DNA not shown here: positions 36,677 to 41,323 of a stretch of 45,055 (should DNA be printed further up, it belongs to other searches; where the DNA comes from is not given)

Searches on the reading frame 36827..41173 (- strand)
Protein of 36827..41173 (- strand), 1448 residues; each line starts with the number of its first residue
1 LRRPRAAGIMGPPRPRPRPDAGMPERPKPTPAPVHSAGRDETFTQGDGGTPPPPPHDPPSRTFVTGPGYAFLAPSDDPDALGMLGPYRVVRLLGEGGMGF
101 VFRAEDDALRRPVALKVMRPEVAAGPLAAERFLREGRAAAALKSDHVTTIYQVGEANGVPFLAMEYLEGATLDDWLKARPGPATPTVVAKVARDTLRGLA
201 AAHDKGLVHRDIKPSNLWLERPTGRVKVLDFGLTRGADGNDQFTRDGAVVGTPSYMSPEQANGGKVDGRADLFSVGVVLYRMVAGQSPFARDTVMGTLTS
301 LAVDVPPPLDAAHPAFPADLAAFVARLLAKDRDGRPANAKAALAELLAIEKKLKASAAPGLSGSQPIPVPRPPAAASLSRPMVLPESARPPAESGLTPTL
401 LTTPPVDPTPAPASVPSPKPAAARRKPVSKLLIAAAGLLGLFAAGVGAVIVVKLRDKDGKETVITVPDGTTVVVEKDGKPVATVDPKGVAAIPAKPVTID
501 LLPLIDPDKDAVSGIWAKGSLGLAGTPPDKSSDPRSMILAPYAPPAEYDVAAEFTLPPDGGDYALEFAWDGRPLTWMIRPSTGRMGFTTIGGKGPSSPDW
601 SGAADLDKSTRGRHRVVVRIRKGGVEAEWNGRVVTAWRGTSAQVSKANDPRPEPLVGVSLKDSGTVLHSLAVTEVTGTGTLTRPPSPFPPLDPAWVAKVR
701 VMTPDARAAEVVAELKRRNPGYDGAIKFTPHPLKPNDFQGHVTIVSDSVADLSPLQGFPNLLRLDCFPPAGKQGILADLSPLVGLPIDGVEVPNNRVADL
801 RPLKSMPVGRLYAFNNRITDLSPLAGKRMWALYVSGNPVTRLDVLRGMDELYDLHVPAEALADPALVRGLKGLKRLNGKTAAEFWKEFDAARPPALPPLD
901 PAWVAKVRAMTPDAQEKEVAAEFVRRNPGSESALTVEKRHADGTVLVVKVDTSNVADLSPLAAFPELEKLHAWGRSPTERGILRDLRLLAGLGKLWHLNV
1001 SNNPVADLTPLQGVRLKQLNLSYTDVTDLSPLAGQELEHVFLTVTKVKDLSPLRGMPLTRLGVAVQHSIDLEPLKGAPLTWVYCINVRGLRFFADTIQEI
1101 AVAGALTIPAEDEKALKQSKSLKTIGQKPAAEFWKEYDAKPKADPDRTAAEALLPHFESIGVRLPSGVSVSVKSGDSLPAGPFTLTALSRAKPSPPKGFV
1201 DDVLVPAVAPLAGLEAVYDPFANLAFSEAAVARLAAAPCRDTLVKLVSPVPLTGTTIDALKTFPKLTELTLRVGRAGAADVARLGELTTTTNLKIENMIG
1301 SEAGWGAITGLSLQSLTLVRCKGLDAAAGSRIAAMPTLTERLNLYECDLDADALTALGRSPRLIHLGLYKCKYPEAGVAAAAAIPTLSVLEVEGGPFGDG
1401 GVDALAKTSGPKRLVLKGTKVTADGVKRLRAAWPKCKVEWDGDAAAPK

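Call 3: search_protein_families(library=pfam, proteins=[window:36827-41173:-], max_evalue=0.01)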
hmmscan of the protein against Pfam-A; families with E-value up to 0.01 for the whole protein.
window:36827-41173:- (1448 aa): 5 families
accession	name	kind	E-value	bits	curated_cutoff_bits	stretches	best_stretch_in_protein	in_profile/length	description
PF00069.31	Pkinase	-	6.1e-41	141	31.7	1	87-339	1-255/263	Protein kinase domain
PF07714.23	PK_Tyr_Ser-Thr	-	3.7e-24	85.9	23.1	1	90-301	4-217/258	Protein tyrosine and serine/threonine kinase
PF12799.13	LRR_4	-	1.5e-14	54.1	27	1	1015-1054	2-43/44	Leucine Rich repeats (2 copies)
PF03109.22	ABC1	-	1.4e-05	24.8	22.9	1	160-238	143-218/244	ABC1 atypical kinase-like domain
PF01636.29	APH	-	0.002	18.4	23.2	0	96-203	7-108/239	Phosphotransferase enzyme family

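Call 4: search_protein_families(library=ncbifam, proteins=[window:36827-41173:-], max_evalue=0.01)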
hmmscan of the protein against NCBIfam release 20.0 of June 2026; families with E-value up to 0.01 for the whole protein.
window:36827-41173:- (1448 aa): 23 families
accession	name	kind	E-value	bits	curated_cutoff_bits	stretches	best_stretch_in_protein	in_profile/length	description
NF033483.0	PknB_PASTA_kin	equivalog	1.3e-77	262.1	450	1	87-470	9-371/563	Stk1 family PASTA domain-containing Ser/Thr kinase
NF052427.1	StpK7MSMEG_1200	equivalog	5.7e-51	173.7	900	1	84-345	6-263/601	serine/threonine protein kinase StpK7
NF047741.1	antiphage_MADS6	equivalog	1e-38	133.3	460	2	189-357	302-468/612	methylation-associated defense system protein kinase MAD6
NF009651.0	PRK13184.1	equivalog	4.9e-31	107.5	839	1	85-337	2-278/932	serine/threonine-protein kinase PknD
NF053615.1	SerThrKinAfsKStmc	equivalog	1.3e-30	106.7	1300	1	84-343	12-264/809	protein serine/threonine kinase AfsK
TIGR03903.1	TOMM_kin_cyc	equivalog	1.2e-28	99.6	705.75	1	112-344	5-242/1267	TOMM system kinase/cyclase fusion protein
NF038150.1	lanthi_synth_IV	equivalog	2.8e-27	95.4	650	1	81-352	185-459/851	class IV lanthionine synthetase LanL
NF033442.0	BREX_PglW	equivalog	7.3e-20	70.3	990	1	85-343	512-763/1391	BREX system serine/threonine kinase PglW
NF038151.1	lanthi_synth_III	equivalog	1.5e-14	53.3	575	1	85-283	220-423/833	class III lanthionine synthetase LanKC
NF033189.1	internalin_A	exception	3.2e-12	45.6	1600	2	953-1073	238-355/799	class 1 internalin InlA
NF033188.1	internalin_H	exception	3.4e-12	45.8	1050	1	984-1074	111-204/548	InlH/InlC2 family class 1 internalin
NF043056.1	T4SS_LegK1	equivalog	5.3e-10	38.5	550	1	203-279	206-280/516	Dot/Icm T4SS effector kinase LegK1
NF058632.1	SerThrKinPrkT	equivalog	1.3e-09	37.6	280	1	87-234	23-165/322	serine/threonine protein kinase PrkT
NF033190.2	inl_like_NEAT_1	exception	4e-09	35.3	1275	1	983-1056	319-393/754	NEAT domain-containing leucine-rich repeat protein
TIGR03724.2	arch_bud32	equivalog_domain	1.7e-07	30.9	125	1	127-246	35-143/193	KEOPS complex kinase/ATPase Bud32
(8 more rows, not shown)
